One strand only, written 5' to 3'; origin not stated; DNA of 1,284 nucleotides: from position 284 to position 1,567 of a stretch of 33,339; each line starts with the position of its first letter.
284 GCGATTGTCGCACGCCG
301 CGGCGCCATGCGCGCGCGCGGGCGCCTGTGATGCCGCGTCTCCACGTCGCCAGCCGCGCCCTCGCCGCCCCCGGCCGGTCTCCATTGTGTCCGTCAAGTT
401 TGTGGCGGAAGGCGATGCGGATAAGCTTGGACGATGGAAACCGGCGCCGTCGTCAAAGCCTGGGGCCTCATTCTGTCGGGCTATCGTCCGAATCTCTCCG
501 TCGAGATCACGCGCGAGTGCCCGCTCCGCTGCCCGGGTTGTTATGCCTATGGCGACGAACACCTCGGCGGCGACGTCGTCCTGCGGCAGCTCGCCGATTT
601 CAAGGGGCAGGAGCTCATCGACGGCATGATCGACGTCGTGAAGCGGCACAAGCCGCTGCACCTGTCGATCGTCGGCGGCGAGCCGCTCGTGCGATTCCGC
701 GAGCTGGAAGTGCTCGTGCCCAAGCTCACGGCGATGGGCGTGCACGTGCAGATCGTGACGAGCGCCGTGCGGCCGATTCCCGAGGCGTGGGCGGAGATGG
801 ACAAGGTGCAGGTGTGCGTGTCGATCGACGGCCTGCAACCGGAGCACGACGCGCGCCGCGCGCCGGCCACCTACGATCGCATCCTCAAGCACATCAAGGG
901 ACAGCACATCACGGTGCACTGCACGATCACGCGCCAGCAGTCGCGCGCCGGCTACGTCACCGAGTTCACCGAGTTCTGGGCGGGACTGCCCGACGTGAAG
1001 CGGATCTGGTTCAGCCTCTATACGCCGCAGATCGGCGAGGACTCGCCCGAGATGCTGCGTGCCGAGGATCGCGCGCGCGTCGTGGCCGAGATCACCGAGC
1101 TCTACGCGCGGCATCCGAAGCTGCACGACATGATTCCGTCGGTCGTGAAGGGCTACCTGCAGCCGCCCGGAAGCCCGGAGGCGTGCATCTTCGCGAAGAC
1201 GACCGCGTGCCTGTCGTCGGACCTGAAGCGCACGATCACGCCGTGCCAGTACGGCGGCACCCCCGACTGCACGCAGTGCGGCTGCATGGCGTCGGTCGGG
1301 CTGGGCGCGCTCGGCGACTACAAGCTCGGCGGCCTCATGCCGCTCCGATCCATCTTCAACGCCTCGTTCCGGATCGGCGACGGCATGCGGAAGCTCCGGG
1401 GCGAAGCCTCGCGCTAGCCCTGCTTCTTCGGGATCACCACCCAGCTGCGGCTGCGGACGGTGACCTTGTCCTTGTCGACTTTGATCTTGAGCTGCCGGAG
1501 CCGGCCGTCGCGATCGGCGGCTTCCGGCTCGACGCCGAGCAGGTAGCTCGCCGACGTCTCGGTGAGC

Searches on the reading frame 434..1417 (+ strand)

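Call 76: search_protein_families(library=pfam, proteins=[window:434-1417:+], max_evalue=0.001)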
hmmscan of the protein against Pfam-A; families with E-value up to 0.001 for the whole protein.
window:434-1417:+ (327 aa): 2 families
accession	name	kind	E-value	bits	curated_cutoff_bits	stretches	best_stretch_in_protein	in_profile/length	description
PF04055.27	Radical_SAM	-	5e-11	43.5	29.5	1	23-155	1-134/166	Radical SAM superfamily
PF13353.11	Fer4_12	-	1.8e-05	25.5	22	1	27-112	13-91/137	4Fe-4S single cluster domain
